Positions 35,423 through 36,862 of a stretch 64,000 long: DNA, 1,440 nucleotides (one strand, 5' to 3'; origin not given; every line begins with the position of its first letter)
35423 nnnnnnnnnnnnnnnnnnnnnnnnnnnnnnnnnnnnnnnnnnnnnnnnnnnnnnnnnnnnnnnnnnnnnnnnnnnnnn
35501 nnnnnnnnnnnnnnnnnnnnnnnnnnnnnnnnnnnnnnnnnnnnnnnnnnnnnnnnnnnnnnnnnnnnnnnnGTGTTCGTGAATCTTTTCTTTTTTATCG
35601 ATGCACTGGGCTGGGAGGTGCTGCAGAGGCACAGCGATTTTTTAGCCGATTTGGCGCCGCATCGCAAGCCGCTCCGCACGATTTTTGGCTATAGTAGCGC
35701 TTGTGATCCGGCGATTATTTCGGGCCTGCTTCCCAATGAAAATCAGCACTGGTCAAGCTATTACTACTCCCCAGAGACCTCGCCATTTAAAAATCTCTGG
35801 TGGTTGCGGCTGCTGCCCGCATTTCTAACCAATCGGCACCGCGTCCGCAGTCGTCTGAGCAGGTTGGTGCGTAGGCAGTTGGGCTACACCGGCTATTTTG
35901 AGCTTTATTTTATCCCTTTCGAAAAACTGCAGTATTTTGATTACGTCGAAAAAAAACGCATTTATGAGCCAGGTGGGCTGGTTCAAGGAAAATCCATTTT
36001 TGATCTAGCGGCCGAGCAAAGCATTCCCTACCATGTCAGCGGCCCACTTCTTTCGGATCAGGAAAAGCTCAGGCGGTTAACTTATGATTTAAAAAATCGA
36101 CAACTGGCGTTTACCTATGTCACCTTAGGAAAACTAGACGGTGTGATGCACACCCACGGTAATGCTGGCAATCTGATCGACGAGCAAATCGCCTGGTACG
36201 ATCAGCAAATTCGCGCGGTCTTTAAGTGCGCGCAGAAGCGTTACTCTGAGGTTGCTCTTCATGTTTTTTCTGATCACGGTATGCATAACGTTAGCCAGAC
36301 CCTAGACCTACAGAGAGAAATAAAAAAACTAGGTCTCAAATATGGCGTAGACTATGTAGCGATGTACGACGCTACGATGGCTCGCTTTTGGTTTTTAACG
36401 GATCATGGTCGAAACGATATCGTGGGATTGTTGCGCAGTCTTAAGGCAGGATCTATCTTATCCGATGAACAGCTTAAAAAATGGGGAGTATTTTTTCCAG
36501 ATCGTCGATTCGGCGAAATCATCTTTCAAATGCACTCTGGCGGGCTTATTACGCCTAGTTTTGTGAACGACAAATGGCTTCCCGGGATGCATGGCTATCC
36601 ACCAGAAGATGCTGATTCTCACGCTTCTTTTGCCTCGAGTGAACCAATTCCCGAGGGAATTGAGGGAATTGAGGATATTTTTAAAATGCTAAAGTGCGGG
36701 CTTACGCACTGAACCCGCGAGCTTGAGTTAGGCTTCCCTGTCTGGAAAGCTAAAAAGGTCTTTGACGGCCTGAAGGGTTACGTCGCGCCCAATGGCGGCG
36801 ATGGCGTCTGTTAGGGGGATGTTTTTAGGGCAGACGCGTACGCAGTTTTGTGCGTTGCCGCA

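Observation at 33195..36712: Orphan module bordered by gene debris: wHTH protein, GlnD/GlnE-type nucleotidyltransferase and an overlapping alkaline-phosphatase-family phosphodiesterase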

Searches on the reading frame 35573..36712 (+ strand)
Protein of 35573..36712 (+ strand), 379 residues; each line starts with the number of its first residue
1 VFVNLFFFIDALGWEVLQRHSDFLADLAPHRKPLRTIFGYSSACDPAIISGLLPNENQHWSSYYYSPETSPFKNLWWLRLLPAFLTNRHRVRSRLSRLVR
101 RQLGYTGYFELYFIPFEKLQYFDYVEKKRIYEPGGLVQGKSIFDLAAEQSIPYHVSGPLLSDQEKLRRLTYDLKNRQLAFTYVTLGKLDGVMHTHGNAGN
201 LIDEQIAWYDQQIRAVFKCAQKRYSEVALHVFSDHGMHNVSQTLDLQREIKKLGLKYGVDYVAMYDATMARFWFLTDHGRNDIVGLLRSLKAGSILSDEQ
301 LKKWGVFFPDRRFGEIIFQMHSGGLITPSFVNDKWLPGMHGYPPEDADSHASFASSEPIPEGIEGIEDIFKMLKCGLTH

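Call 3: search_protein_families(library=pfam, max_evalue=0.1, proteins=[window:35573-36712:+])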
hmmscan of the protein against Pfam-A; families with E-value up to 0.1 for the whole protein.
window:35573-36712:+ (379 aa): 1 family
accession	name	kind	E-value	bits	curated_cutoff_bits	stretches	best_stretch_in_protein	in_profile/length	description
PF01663.27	Phosphodiest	-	5.4e-11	43.1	23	1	5-260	2-241/342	Type I phosphodiesterase / nucleotide pyrophosphatase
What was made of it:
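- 35579..36712 (+): Cytoplasmic NPP-type (alkaline-phosphatase superfamily) phosphodiesterase or phosphotransferase (377 aa). Its GTG start overlaps the NTase stop. Pfam Phosphodiest E 5e-11 (call 3).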

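Call 4: search_protein_families(library=ncbifam, max_evalue=0.1, proteins=[window:35573-36712:+])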
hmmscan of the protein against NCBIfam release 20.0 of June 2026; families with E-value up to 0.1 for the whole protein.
window:35573-36712:+ (379 aa): 0 families

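Call 5: search_protein_families(library=padloc, max_evalue=0.1, proteins=[window:35573-36712:+])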
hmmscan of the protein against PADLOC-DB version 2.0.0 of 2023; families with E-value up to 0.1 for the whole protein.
window:35573-36712:+ (379 aa): 0 families

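Call 17: find_homologous_proteins(query=window:35573-36712:+)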
Query window:35573-36712:+ (379 aa): 1044 proteins with E <= 0.001 among 4177 candidates; the best 120 are listed.
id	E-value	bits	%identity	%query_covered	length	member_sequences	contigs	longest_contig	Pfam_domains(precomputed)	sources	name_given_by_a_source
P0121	2.5e-261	884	100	99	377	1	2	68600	PF01663.28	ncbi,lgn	-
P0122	5.7e-194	663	72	99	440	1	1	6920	PF01663.28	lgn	-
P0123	6.2e-194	663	74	98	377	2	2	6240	PF01663.28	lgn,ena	-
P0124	3.8e-138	479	55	99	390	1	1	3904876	PF01663.28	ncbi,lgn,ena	-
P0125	7.5e-133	461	52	99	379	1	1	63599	PF01663.28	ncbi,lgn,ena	-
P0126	1.1e-130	454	55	98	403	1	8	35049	PF01663.28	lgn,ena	-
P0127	1.7e-130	454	53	99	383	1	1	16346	PF01663.28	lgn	-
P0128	1.9e-130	454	52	98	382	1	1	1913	PF01663.28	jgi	jgi:predicted AlkP superfamily pyrophosphatase or phosphodiesterase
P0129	4.5e-130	452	50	99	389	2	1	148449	PF01663.28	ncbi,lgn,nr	ncbi:MAG: alkaline phosphatase family protein [Chlamydiales bacterium]|nr:alkaline phosphatase famil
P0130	2.0e-129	450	51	98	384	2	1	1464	PF01663.28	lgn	-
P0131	2.1e-129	450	54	98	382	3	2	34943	PF01663.28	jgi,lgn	-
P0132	4.9e-129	449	52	98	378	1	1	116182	PF01663.28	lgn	-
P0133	8.7e-128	445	52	99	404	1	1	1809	PF01663.28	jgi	jgi:predicted AlkP superfamily pyrophosphatase or phosphodiesterase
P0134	2.2e-125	437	51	98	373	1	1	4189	PF01663.28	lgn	-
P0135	2.4e-125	437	53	98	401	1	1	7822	PF01663.28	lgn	-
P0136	3.4e-125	436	51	98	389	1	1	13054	PF01663.28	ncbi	-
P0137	4.3e-124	433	51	97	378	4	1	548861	PF01663.28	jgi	jgi:hypothetical protein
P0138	7.5e-124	432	51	97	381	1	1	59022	PF01663.28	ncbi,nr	ncbi:MAG: alkaline phosphatase family protein [Candidatus Methylacidiphilales bacterium]|nr:alkaline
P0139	1.8e-123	431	49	98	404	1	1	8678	PF01663.28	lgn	-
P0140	5.1e-123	429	50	98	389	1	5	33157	PF01663.28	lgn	-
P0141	5.7e-123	429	53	98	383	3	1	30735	PF01663.28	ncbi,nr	ncbi:alkaline phosphatase family protein [Pontiellaceae bacterium B12219]|nr:alkaline phosphatase fa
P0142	8.2e-123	428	50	98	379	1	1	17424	PF01663.28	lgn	-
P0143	1.6e-122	427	51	98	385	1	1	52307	PF01663.28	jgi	jgi:predicted AlkP superfamily pyrophosphatase or phosphodiesterase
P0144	1.9e-122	427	51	98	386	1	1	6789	PF01663.28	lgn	-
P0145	2.2e-122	427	51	99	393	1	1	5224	PF01663.28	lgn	-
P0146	3.5e-122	426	51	99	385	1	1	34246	PF01663.28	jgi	jgi:predicted AlkP superfamily pyrophosphatase or phosphodiesterase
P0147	5.0e-122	426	52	98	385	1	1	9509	PF01663.28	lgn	-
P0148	5.0e-122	426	49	99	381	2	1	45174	PF01663.28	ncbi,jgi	jgi:hypothetical protein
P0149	9.0e-122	425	50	98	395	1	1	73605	PF01663.28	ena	-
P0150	2.2e-121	424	48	98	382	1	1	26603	PF01663.28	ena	-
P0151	1.0e-120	421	50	98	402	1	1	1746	PF01663.28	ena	-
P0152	2.8e-120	420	50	98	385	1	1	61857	PF01663.28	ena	-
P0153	3.5e-120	420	50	98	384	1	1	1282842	PF01663.28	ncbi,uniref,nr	ncbi:alkaline phosphatase family protein [Pontiella agarivorans]|uniref:Alkaline phosphatase family 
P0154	8.9e-120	418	50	98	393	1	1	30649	PF01663.28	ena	-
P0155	9.5e-120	418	51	98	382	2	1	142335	PF01663.28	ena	-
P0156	1.0e-119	418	50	98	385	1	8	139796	PF01663.28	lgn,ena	-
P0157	1.0e-119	418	50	98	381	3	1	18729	PF01663.28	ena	-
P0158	1.9e-119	417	50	98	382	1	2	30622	PF01663.28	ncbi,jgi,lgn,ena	jgi:predicted AlkP superfamily pyrophosphatase or phosphodiesterase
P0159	2.0e-119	417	50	99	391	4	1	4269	PF01663.28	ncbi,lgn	-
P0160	2.1e-119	417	50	99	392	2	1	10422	PF01663.28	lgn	-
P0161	2.5e-119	417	51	98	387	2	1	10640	PF01663.28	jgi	-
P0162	3.0e-119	417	51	98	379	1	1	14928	PF01663.28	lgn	-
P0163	3.6e-119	416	50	98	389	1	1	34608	PF01663.28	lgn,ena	-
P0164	3.7e-119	416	48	98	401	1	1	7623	PF01663.28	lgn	-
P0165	6.9e-119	415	50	99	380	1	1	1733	PF01663.28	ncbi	-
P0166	7.4e-119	415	51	98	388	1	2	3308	PF01663.28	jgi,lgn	jgi:hypothetical protein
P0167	1.0e-118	415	49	98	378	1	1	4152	PF01663.28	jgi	-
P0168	1.9e-118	414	49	98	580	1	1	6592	PF00072.31,PF01663.28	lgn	-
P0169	3.1e-118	413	50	98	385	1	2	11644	PF01663.28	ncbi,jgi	-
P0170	3.3e-118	413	49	99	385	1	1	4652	PF01663.28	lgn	-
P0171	4.9e-118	413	50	98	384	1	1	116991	PF01663.28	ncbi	-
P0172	5.0e-118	413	49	98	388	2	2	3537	PF01663.28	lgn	-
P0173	5.6e-118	412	51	96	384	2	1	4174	PF01663.28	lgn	-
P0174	5.8e-118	412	50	98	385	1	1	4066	PF01663.28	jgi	-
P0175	6.2e-118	412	50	98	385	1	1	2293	PF01663.28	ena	-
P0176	1.1e-117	412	50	99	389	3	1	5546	PF01663.28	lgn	-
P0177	1.3e-117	411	50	98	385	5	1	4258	PF01663.28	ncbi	-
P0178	1.7e-117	411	49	98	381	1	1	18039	PF01663.28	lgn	-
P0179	1.8e-117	411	50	99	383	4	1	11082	PF01663.28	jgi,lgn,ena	-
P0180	2.1e-117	411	49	99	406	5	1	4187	PF01663.28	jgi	jgi:predicted AlkP superfamily pyrophosphatase or phosphodiesterase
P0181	2.2e-117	411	49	99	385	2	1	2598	PF01663.28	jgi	jgi:predicted AlkP superfamily pyrophosphatase or phosphodiesterase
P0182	2.3e-117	410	50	98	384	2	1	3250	PF01663.28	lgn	-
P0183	2.4e-117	410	50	99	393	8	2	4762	PF01663.28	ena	-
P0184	2.9e-117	410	49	98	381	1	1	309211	PF01663.28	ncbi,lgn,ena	-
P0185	3.3e-117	410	49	98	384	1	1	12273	PF01663.28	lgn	-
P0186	3.4e-117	410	49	98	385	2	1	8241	PF01663.28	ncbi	-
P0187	4.0e-117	410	50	98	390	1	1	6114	PF01663.28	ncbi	-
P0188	4.1e-117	410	50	98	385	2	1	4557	PF01663.28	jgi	-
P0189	5.4e-117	409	50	98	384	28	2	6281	PF01663.28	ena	-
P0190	5.8e-117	409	49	98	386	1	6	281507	PF01663.28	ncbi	-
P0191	6.5e-117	409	51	98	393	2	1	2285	PF01663.28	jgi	-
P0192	6.6e-117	409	48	98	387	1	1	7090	PF01663.28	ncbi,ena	-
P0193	6.6e-117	409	49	98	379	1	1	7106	PF01663.28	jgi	jgi:predicted AlkP superfamily pyrophosphatase or phosphodiesterase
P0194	7.9e-117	409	50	98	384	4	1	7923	PF01663.28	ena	-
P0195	8.9e-117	409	49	98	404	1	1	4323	PF01663.28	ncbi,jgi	-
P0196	1.0e-116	408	49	98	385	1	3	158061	PF01663.28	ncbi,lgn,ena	ncbi:MAG: alkaline phosphatase family protein [Pontiella sp.]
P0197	1.1e-116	408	51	98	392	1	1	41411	PF01663.28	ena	-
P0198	1.2e-116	408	50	98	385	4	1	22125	PF01663.28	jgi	-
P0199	1.3e-116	408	49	98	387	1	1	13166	PF01663.28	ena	-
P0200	1.6e-116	408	49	98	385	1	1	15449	PF01663.28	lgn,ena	-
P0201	1.6e-116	408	47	97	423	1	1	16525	PF01663.28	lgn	-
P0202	1.9e-116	407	50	98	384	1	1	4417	PF01663.28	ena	-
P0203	1.9e-116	407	49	98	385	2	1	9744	PF01663.28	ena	-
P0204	2.1e-116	407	50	98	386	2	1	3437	PF01663.28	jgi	jgi:predicted AlkP superfamily pyrophosphatase or phosphodiesterase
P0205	2.1e-116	407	50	98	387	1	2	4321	PF01663.28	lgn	-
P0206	2.4e-116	407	49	99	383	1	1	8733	PF01663.28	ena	-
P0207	2.7e-116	407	49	98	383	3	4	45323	PF01663.28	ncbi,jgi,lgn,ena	-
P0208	3.6e-116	407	50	98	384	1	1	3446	PF01663.28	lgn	-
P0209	3.8e-116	406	50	98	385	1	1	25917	PF01663.28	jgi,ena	-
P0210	4.1e-116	406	49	98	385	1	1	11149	PF01663.28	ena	-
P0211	4.3e-116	406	49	99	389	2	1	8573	PF01663.28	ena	-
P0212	4.3e-116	406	49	98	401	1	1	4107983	PF01663.28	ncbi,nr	ncbi:hypothetical protein EGM51_15575 [Verrucomicrobia bacterium S94]|nr:hypothetical protein EGM51_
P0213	5.3e-116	406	47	97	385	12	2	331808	PF01663.28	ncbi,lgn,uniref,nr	ncbi:hypothetical protein LNTAR_11816 [Lentisphaera araneosa HTCC2155]|uniref:Type I phosphodiestera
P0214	5.4e-116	406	49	98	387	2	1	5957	PF01663.28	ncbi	-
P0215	5.7e-116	406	49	99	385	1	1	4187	PF01663.28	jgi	jgi:predicted AlkP superfamily pyrophosphatase or phosphodiesterase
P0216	6.0e-116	406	49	98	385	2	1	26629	PF01663.28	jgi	jgi:predicted AlkP superfamily pyrophosphatase or phosphodiesterase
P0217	6.4e-116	406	49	98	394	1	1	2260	PF01663.28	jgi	-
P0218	6.4e-116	406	49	98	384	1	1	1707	PF01663.28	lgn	-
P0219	6.8e-116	406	48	99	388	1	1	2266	PF01663.28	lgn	-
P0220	6.9e-116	406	49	99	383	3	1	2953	PF01663.28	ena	-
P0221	7.4e-116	406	49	99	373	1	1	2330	PF01663.28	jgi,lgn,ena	-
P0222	7.4e-116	406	47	98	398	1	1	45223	PF01663.28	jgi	-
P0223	7.6e-116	405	49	98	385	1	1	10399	PF01663.28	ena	-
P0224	7.7e-116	405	49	98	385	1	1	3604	PF01663.28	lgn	-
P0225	8.6e-116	405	50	96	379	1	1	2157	PF01663.28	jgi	jgi:hypothetical protein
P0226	9.2e-116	405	50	98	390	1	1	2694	PF01663.28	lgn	-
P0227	9.7e-116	405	49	98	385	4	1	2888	PF01663.28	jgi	-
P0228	1.0e-115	405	49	99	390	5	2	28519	PF01663.28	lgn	-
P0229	1.0e-115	405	49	98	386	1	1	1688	PF01663.28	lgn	-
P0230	1.1e-115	405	47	98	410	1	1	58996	PF01663.28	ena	-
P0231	1.2e-115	405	49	99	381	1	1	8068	PF01663.28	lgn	-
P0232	1.6e-115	404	49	98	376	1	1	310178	PF01663.28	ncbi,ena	-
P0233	2.1e-115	404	50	98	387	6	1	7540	PF01663.28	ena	-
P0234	2.1e-115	404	49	98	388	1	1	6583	PF01663.28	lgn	-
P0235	2.5e-115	404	50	98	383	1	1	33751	PF01663.28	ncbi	-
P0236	2.5e-115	404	49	98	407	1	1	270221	PF01663.28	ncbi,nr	ncbi:alkaline phosphatase family protein [Pontiellaceae bacterium B12227]|nr:alkaline phosphatase fa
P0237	2.7e-115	404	49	98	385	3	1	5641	PF01663.28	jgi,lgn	-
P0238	2.8e-115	404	50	98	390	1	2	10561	PF01663.28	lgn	-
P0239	2.8e-115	404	50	98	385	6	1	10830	PF01663.28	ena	-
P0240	2.9e-115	404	49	98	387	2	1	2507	PF01663.28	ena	-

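Call 20: search_solved_structures(query=A2, max_evalue=1, show_alignments=2)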
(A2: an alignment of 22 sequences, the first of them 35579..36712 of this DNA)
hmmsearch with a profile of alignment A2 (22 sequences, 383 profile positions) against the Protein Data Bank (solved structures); distinct sequences matched with E-value up to 1: 7.
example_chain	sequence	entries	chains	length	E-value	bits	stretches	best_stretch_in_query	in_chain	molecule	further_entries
5tcd_A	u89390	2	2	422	2.9e-06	29.8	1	152-291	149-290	Ectonucleotide pyrophosphatase/phosphodiesterase family member 7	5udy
5ege_A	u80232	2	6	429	0.00089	21.6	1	167-259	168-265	Ectonucleotide pyrophosphatase/phosphodiesterase family member 6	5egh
5veo_A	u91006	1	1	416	0.0018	20.6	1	156-246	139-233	Ectonucleotide pyrophosphatase/phosphodiesterase family member 5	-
5ven_A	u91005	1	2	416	0.0018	20.6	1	156-246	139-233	Ectonucleotide pyrophosphatase/phosphodiesterase family member 5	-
2gsn_A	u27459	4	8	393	0.07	15.4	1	186-326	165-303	phosphodiesterase-nucleotide pyrophosphatase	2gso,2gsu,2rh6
7mw8_D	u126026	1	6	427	0.087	15.1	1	186-247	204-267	Phosphodiesterase-nucleotide pyrophosphatase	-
7tdr_A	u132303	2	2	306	0.14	14.4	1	193-279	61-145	34k2 salivary protein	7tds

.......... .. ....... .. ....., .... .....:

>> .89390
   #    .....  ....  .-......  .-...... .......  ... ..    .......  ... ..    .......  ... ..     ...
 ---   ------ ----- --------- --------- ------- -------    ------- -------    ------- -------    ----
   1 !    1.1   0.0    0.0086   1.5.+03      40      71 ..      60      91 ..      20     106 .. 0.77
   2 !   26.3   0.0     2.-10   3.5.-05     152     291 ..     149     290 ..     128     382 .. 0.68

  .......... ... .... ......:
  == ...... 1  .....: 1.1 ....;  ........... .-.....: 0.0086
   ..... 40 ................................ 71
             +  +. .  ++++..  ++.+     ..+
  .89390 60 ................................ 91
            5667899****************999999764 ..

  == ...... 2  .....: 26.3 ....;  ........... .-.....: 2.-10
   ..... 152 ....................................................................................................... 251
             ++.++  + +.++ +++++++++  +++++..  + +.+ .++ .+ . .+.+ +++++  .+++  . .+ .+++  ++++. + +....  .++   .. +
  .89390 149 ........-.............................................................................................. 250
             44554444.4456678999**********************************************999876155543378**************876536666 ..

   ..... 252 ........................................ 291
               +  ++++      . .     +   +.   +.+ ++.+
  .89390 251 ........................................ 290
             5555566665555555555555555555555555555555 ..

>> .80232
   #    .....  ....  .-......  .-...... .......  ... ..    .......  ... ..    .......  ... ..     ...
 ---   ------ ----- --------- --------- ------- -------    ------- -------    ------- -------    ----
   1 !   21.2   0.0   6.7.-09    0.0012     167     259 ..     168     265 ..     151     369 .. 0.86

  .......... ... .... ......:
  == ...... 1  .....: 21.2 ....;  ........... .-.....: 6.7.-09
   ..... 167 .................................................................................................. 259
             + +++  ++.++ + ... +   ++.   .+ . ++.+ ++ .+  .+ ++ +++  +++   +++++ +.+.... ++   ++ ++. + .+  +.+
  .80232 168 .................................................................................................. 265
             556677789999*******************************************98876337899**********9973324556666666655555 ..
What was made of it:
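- On NPP / alkaline-phosphatase superfamily (PF01663): S39 aligns with the nucleophile position of ENPP7 (call 20).
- Closest known: NPP/ENPP phosphodiesterases. Different: It uses Ser instead of Thr at the nucleophile position and, like ENPP7, has Cys at the Asn position (call 20).
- S39 aligns with the ENPP7 nucleophile Thr (call 20).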

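Call 28: predict_structure(alignment_id=A2)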
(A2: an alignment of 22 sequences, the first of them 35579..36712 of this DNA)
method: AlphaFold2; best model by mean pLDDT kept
length: 377 residues; sequences in the alignment: 22
mean_pLDDT: 94.0   pTM: 0.91
mean pLDDT of the five models: 94.0, 92.6, 91.9, 91.9, 91.4
residues with pLDDT >= 90: 325; 70-90: 49; 50-70: 3; < 50: 0
segments of 3 or more residues with pLDDT < 50: none
pLDDT, mean of each block of 10 residues (from residue 1): 97 97 98 89 95 94 94 89 84 92 89 86 93 96 96 89 98 95 96 96 98 98 96 96 95 96 94 98 98 97 95 96 85 90 96 96 96 83
secondary structure, 60 per line:
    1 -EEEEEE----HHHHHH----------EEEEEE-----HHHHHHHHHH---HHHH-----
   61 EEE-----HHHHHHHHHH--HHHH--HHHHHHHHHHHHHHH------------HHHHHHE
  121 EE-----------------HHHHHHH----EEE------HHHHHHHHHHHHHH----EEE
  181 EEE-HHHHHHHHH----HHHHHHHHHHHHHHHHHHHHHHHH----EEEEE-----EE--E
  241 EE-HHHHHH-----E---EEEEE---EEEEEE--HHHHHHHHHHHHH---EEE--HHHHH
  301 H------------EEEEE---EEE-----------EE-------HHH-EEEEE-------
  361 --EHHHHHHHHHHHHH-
elements in order: E2-7 H12-17 E28-33 H39-48 H52-55 E61-63 H69-78 H81-84 H87-101 H114-119 E120-122 H140-146 E151-153 H160-173 E178-183 H185-193 H198-221 E226-230 E240-242 H244-249 E259-263 E267-272 H275-287 E291-293 H296-301 E314-318 E322-324 E349-353 H364-376
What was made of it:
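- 35579..36712 (+): AF2 pLDDT 94 (call 28).
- On NPP / alkaline-phosphatase superfamily (PF01663): The first beta-strand starts at residue 2 (call 28).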

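Call 32: fold_search(model_id=the predicted structure, library=pdb)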
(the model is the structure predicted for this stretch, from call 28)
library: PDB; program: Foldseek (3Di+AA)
matches with E <= 10: 620; with E <= 0.001: 204
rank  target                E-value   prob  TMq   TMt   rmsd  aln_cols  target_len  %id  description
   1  7mw8_B                1.8e-16  1.00  0.68  0.67   4.5       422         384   14  Crystal Structure Analysis of Xac Nucleotide Pyrophosphatase/Phosphodiesterase (released 2022-05-18)
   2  7mw8_A                3.9e-16  1.00  0.69  0.68   4.5       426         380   13  Crystal Structure Analysis of Xac Nucleotide Pyrophosphatase/Phosphodiesterase (released 2022-05-18)
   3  5egh_B                4.2e-16  1.00  0.67  0.65   5.8       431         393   12  Structure of ENPP6, a choline-specific glycerophosphodiester-phosphodiesterase in complex with phosphocholine (released 2016-03-09)
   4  7n1s_B                5.0e-16  1.00  0.68  0.67   4.8       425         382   13  Crystal Structure Analysis of Xac Nucleotide Pyrophosphatase/Phosphodiesterase (released 2022-06-01)
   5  7n1s_A                5.3e-16  1.00  0.69  0.68   4.7       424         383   13  Crystal Structure Analysis of Xac Nucleotide Pyrophosphatase/Phosphodiesterase (released 2022-06-01)
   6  7mw8_C                6.4e-16  1.00  0.70  0.68   4.3       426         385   14  Crystal Structure Analysis of Xac Nucleotide Pyrophosphatase/Phosphodiesterase (released 2022-05-18)
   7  5ege_A                8.6e-16  1.00  0.66  0.64   6.3       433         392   12  Structure of ENPP6, a choline-specific glycerophosphodiester-phosphodiesterase (released 2016-03-09)
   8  5ven_B                1.6e-15  1.00  0.69  0.70   4.6       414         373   14  Murine ectonucleotide pyrophosphatase / phosphodiesterase 5 (ENPP5, NPP5) (released 2017-09-20)
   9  7mw8_D                1.9e-15  1.00  0.63  0.62   8.1       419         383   14  Crystal Structure Analysis of Xac Nucleotide Pyrophosphatase/Phosphodiesterase (released 2022-05-18)
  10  5ven_A                2.3e-15  1.00  0.69  0.68   5.1       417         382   14  Murine ectonucleotide pyrophosphatase / phosphodiesterase 5 (ENPP5, NPP5) (released 2017-09-20)
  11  7mw8_F                2.3e-15  1.00  0.70  0.69   4.3       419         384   13  Crystal Structure Analysis of Xac Nucleotide Pyrophosphatase/Phosphodiesterase (released 2022-05-18)
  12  5veo_A                4.8e-15  1.00  0.70  0.70   4.5       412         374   14  Murine ectonucleotide pyrophosphatase / phosphodiesterase 5 (ENPP5, NPP5), inactive (T72A), in complex with AMP (released 2017-09-20)
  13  5vem_C                5.4e-15  1.00  0.70  0.70   4.3       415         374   13  Human ectonucleotide pyrophosphatase / phosphodiesterase 5 (ENPP5, NPP5) (released 2017-09-20)
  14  2gsn_A                5.4e-15  1.00  0.69  0.68   4.3       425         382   13  Structure of Xac Nucleotide Pyrophosphatase/Phosphodiesterase (released 2006-08-01)
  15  4b56_B                5.7e-15  1.00  0.67  0.36   5.2       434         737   14  Structure of ectonucleotide pyrophosphatase-phosphodiesterase-1 (NPP1) (released 2012-09-19)
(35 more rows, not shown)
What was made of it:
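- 35579..36712 (+): Foldseek TM 0.68-0.70 to Xanthomonas (Xac) NPP, ENPP6, ENPP5 and ENPP4 (call 32).
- On NPP / alkaline-phosphatase superfamily (PF01663): Foldseek E 1.8e-16, TM 0.68-0.70 (call 32).
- Closest known: NPP/ENPP phosphodiesterases. Same: The fold matches at TM 0.68-0.70 (call 32) and Pfam scores above its cut-off (call 3).
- The PDE has an NPP fold, TM 0.68-0.70 (call 32). NPP enzymes can hydrolyse cyclic dinucleotides; ENPP1-cGAMP structures are among the fold matches (call 32).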

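Call 70: search_protein_families(library=pfam, max_evalue=0.01, proteins=[P0168])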
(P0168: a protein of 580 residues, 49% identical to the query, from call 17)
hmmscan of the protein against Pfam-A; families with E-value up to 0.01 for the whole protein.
P0168 (580 aa): 2 families
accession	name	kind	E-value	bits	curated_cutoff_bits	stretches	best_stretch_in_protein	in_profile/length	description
PF00072.30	Response_reg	-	1.7e-18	67.2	30.2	1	395-504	1-110/111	Response regulator receiver domain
PF01663.27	Phosphodiest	-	3.9e-14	53.4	23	1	9-345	3-341/342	Type I phosphodiesterase / nucleotide pyrophosphatase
